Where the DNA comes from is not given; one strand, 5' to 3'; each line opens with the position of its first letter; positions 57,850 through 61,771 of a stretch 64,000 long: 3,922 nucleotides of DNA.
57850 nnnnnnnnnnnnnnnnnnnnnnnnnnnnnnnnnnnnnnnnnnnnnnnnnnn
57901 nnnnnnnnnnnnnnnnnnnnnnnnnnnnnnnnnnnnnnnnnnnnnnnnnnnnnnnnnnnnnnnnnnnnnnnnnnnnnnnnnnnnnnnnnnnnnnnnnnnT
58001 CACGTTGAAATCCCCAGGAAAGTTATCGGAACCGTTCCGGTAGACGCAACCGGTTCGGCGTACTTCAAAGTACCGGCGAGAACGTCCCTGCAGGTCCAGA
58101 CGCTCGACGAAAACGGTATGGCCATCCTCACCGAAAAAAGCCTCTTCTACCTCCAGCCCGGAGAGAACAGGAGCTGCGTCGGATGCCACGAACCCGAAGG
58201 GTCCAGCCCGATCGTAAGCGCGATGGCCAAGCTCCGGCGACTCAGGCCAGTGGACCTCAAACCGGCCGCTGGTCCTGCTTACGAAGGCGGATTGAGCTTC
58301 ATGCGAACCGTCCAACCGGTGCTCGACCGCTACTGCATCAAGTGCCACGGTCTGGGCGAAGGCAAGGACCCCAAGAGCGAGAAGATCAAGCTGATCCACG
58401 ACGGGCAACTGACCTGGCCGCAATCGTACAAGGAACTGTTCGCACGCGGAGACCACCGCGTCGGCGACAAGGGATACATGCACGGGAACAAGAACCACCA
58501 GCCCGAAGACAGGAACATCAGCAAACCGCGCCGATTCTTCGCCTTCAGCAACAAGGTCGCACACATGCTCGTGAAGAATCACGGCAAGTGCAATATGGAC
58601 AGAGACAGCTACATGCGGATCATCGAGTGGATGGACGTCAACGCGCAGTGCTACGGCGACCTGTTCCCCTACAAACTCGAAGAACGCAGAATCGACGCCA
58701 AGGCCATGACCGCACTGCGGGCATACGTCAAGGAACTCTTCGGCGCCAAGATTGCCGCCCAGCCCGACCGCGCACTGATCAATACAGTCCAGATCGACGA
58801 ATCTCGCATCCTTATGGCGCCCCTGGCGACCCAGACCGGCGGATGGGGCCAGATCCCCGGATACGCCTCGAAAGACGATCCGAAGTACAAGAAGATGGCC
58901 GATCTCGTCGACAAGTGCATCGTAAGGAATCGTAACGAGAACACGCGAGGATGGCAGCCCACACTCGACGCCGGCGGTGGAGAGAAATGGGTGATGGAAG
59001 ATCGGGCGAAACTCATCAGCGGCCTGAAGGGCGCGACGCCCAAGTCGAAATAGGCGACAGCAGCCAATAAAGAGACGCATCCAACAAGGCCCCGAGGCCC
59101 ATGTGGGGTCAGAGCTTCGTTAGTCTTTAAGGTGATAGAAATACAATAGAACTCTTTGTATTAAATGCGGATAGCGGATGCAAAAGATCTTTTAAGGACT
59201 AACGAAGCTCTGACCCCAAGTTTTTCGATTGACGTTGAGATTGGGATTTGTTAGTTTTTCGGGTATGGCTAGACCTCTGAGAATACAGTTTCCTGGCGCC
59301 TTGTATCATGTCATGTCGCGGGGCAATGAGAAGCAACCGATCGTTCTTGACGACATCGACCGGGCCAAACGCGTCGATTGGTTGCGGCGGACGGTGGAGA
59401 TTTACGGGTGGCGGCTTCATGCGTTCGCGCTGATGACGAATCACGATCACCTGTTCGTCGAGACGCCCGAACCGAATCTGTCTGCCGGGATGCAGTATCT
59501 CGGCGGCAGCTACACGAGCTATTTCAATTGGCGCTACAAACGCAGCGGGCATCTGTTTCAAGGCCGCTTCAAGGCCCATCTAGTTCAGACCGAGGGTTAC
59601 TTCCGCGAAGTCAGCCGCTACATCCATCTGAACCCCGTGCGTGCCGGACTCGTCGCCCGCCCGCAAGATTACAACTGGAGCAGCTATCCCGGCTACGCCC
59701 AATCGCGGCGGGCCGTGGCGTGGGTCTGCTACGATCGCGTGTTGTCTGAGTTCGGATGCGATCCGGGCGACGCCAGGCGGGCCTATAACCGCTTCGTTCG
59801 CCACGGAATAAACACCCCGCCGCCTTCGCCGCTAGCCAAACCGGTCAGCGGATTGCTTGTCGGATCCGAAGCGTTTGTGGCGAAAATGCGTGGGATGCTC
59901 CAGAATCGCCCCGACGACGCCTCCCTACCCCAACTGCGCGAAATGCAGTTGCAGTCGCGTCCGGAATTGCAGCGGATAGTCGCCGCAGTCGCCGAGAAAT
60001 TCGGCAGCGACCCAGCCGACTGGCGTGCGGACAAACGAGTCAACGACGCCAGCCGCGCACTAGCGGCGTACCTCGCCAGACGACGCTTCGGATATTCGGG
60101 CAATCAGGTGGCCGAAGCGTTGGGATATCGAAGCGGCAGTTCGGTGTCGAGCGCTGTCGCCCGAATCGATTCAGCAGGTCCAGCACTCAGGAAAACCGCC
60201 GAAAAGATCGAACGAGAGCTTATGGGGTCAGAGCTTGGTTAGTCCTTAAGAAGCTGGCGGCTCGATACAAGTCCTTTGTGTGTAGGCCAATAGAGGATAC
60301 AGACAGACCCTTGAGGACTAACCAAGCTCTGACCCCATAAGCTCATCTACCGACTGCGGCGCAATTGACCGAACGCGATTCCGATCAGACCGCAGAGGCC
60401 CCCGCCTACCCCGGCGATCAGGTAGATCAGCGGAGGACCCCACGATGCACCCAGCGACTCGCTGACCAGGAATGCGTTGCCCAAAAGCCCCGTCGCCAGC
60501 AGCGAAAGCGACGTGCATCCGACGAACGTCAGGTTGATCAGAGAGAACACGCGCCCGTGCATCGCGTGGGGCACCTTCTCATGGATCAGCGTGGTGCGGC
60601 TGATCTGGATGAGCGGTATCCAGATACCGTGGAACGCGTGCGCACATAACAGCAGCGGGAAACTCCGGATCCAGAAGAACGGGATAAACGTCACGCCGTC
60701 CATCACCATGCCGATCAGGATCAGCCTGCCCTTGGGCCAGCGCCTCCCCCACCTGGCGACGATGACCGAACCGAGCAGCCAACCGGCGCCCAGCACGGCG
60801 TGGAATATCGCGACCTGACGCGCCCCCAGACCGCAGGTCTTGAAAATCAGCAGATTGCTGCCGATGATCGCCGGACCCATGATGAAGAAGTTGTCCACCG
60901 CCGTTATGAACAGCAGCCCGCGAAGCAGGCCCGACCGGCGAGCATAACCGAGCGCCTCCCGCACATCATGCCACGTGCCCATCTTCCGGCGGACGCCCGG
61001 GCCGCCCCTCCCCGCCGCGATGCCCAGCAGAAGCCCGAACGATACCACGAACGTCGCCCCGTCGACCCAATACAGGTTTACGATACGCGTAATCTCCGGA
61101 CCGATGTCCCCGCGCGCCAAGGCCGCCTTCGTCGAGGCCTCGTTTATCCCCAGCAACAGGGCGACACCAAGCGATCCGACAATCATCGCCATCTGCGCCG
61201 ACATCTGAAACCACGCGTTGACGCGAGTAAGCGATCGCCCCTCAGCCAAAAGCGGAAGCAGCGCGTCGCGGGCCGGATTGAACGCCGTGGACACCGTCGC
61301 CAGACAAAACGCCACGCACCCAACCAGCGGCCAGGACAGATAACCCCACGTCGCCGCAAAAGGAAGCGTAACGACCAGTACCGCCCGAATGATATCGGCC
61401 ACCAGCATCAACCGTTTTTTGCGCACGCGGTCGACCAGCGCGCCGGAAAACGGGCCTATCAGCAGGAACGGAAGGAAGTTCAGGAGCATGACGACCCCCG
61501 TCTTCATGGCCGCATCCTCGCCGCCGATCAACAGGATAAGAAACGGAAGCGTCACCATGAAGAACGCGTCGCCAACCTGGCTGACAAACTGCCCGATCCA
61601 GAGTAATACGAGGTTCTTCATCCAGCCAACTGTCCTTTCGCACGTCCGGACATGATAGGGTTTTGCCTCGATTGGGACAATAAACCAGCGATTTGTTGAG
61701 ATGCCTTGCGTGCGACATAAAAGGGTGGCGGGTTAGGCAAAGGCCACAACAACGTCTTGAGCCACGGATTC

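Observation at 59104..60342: IS200-like Y1 transposase with a DnaA-C-like HTH tail, flanked by two related long-loop hairpins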

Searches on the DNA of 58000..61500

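Call 9: search_rna_families(source=window, start=58000, end=61500, threshold=evalue, max_evalue=1)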
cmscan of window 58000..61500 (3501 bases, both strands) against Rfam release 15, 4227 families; matches with E-value up to 1: 3.
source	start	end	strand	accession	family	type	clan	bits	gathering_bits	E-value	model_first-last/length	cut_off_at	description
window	60219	60341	+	RF03728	MIR1511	Gene; miRNA;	-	41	100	8.8e-06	1-85/85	no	MIR1511 microRNA precursor family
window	60219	60341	-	RF03728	MIR1511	Gene; miRNA;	-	40.5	100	1.2e-05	1-85/85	no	MIR1511 microRNA precursor family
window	59968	60073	+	RF02954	DUF3577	Cis-reg;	-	21.4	42.6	0.86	1-105/105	no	DUF3577 RNA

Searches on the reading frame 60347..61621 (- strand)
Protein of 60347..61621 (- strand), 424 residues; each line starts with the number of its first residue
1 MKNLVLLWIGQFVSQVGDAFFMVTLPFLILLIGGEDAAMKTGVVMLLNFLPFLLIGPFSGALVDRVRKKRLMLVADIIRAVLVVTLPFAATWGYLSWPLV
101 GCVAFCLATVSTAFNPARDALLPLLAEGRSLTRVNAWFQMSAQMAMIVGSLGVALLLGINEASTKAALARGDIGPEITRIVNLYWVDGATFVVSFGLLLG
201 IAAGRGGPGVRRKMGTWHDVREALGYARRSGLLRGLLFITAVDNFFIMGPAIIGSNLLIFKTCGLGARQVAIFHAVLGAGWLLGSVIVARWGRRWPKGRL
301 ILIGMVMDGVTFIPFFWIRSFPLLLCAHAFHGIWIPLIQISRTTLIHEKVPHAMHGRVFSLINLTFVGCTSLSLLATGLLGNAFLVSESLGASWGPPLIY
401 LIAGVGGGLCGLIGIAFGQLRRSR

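Call 5: search_protein_families(library=pfam, proteins=[window:60347-61621:-], max_evalue=0.01)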
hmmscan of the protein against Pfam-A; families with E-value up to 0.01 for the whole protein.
window:60347-61621:- (424 aa): 2 families
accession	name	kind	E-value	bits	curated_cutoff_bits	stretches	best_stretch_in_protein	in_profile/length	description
PF07690.21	MFS_1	-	3.6e-21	75.9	33.4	1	7-366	1-339/347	Major Facilitator Superfamily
PF05977.19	MFS_3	-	0.00032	19.7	27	1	6-134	14-140/524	Transmembrane secretion effector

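Call 41: find_homologous_proteins(query=window:60350-61621:-)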
Query window:60350-61621:- (424 aa): 442 proteins with E <= 0.001 among 8000 candidates; the best 120 are listed.
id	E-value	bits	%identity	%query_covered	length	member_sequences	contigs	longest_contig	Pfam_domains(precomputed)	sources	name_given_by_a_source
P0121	5.1e-272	920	100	100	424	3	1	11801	PF07690.22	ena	-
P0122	9.2e-244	827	88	100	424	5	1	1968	PF05977.20,PF07690.22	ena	-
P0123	4.7e-231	785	85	100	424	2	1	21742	PF07690.22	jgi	-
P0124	7.2e-230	781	85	100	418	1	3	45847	PF05977.20,PF07690.22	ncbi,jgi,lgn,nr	ncbi:MAG: MFS transporter [Phycisphaerae bacterium]|jgi:MFS family permease|nr:MFS transporter [Phyc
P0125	4.2e-229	779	85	100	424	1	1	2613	PF05977.20,PF07690.22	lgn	-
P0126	9.6e-226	768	83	100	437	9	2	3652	PF05977.20,PF07690.22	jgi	-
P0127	3.9e-222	756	82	100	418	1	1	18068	PF05977.20,PF07690.22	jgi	jgi:MFS transporter, DHA3 family, macrolide efflux protein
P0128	4.9e-221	752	83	100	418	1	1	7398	PF05977.20,PF07690.22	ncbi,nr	ncbi:MAG: MFS transporter [bacterium]|nr:MFS transporter [bacterium]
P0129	4.5e-218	742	81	100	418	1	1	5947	PF05977.20,PF07690.22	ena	-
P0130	1.2e-216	738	81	100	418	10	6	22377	PF05977.20,PF07690.22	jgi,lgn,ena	-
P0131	2.8e-215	733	80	100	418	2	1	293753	PF05977.20,PF07690.22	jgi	jgi:MFS family permease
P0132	8.8e-210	715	78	100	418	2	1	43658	PF05977.20,PF07690.22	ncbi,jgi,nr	ncbi:MAG: MFS transporter [Phycisphaerales bacterium]|jgi:MFS family permease|nr:MFS transporter [Ph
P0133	1.3e-206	705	77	100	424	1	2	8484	PF07690.22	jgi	-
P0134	2.3e-149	516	59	94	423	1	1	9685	PF07690.22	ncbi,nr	ncbi:MAG: MFS transporter [Planctomycetes bacterium]|nr:MFS transporter [Planctomycetota bacterium]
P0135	1.0e-147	511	84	67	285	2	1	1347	PF07690.22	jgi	-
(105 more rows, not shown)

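Call 42: find_encoding_contigs(protein=P0124, flank=6000, max_places=2)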
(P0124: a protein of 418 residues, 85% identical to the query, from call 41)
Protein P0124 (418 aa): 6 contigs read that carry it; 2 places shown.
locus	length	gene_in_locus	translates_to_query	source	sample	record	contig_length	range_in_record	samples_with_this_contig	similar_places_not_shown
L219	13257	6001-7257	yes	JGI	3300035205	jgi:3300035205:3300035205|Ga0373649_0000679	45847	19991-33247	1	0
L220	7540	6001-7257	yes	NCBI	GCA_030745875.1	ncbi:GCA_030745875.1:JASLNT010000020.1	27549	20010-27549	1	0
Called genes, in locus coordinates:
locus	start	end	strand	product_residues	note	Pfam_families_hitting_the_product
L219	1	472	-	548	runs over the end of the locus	PF22842:Pel9A-like_beta_helix, PF13229:Beta_helix (faint)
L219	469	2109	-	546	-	-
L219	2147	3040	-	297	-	-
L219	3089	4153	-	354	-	PF00149:Metallophos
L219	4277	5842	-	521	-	PF03629:SASA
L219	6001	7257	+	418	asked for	PF05977:MFS_3 (weak), PF07690:MFS_1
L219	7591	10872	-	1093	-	PF08305:NPCBM, PF18582:HZS_alpha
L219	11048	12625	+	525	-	-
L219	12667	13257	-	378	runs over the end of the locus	PF02445:NadA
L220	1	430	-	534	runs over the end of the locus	PF22842:Pel9A-like_beta_helix, PF13229:Beta_helix (faint)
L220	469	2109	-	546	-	-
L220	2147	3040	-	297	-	-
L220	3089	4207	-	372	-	PF00149:Metallophos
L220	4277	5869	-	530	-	PF03629:SASA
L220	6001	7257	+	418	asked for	PF05977:MFS_3 (weak), PF07690:MFS_1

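Call 43: find_encoding_contigs(protein=P0123, flank=6000, max_places=2)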
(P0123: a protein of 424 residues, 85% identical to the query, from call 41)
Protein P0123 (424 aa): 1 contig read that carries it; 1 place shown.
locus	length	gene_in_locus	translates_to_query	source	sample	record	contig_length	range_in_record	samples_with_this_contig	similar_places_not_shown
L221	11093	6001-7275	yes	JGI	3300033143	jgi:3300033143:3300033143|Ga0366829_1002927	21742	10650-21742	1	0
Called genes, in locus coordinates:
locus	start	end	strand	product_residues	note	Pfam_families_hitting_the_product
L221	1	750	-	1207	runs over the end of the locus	PF19527:DUF6055, PF13385:Laminin_G_3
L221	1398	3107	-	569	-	PF03781:FGE-sulfatase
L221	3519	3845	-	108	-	-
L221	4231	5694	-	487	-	-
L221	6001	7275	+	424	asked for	PF07690:MFS_1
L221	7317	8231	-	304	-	PF00072:Response_reg, PF00990:GGDEF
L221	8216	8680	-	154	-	PF00072:Response_reg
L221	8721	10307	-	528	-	PF12729:4HB_MCP_1 (weak), PF00672:HAMP, PF00512:HisKA, PF02518:HATPase_c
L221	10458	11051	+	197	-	-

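Call 44: find_encoding_contigs(protein=P0131, flank=6000, max_places=2)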
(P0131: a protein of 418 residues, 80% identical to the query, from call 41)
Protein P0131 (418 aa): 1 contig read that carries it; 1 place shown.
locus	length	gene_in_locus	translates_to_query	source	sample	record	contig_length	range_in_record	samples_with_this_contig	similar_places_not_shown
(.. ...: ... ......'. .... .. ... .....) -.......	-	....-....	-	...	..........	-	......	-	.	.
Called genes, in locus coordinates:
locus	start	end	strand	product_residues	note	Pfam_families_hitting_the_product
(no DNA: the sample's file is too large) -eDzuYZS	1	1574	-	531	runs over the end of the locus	PF03629:SASA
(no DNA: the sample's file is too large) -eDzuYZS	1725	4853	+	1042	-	PF12796:Ank_2 (weak)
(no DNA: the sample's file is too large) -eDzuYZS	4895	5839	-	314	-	PF00248:Aldo_ket_red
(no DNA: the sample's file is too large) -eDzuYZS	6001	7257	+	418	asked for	PF05977:MFS_3, PF07690:MFS_1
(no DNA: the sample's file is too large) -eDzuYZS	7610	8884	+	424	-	PF13360:PQQ_2 (weak), PF13570:Beta-prop_ACSF4 (faint), PF13360:PQQ_2, PF01011:PQQ (faint)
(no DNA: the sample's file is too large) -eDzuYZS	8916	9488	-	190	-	-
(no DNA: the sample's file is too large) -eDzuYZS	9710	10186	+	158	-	-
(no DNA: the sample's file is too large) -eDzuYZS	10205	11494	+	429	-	PF13472:Lipase_GDSL_2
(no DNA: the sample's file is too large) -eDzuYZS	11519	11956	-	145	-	-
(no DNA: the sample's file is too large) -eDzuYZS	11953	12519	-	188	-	-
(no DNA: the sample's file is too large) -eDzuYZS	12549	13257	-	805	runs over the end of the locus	-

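Call 50: find_encoding_contigs(protein=P0122, flank=6000, max_places=3)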
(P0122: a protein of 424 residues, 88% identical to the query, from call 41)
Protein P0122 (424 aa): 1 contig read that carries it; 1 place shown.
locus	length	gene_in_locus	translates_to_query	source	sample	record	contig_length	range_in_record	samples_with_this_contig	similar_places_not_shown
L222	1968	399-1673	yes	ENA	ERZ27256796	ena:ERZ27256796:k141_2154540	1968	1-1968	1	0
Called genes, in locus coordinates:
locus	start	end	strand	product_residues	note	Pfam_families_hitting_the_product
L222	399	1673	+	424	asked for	PF05977:MFS_3 (weak), PF07690:MFS_1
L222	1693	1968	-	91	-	?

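Call 51: find_encoding_contigs(protein=P0130, flank=6000, max_places=3)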
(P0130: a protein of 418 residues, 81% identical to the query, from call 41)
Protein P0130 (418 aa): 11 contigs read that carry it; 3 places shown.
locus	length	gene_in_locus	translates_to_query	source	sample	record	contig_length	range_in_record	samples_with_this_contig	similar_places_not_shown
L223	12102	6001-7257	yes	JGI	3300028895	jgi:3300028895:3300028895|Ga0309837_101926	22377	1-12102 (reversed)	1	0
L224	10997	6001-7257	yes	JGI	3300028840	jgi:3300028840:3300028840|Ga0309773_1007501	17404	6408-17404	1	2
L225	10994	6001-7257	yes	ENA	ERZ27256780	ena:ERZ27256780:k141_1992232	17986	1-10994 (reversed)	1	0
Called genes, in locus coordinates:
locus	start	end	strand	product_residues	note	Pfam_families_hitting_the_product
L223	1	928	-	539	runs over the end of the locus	PF22842:Pel9A-like_beta_helix, PF13229:Beta_helix (weak)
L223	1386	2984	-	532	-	PF03629:SASA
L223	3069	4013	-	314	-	PF00248:Aldo_ket_red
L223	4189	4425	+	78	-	PF13711:DUF4160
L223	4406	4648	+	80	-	PF10387:DUF2442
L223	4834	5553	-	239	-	-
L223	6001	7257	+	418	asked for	PF05977:MFS_3 (weak), PF07690:MFS_1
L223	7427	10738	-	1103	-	PF08305:NPCBM, PF18582:HZS_alpha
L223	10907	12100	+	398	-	?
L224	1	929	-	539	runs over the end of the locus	PF22842:Pel9A-like_beta_helix, PF13229:Beta_helix (weak)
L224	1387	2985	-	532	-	PF03629:SASA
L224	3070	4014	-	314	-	PF00248:Aldo_ket_red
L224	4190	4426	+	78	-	PF13711:DUF4160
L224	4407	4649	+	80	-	PF10387:DUF2442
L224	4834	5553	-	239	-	-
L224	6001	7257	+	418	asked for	PF05977:MFS_3 (weak), PF07690:MFS_1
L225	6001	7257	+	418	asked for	PF05977:MFS_3 (weak), PF07690:MFS_1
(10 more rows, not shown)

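Call 66: find_encoding_contigs(protein=P0121, flank=3000, max_places=10)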
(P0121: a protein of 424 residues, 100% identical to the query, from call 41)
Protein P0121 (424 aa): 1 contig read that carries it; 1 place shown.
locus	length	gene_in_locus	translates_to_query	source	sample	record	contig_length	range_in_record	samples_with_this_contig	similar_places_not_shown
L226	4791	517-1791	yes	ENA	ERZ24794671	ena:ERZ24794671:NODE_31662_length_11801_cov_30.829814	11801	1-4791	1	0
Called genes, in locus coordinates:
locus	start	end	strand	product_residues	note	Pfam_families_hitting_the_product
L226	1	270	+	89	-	?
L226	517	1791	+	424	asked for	PF07690:MFS_1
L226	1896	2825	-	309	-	PF01797:Y1_Tnp, PF08299:Bac_DnaA_C (weak)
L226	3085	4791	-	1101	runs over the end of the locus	PF08305:NPCBM, PF18582:HZS_alpha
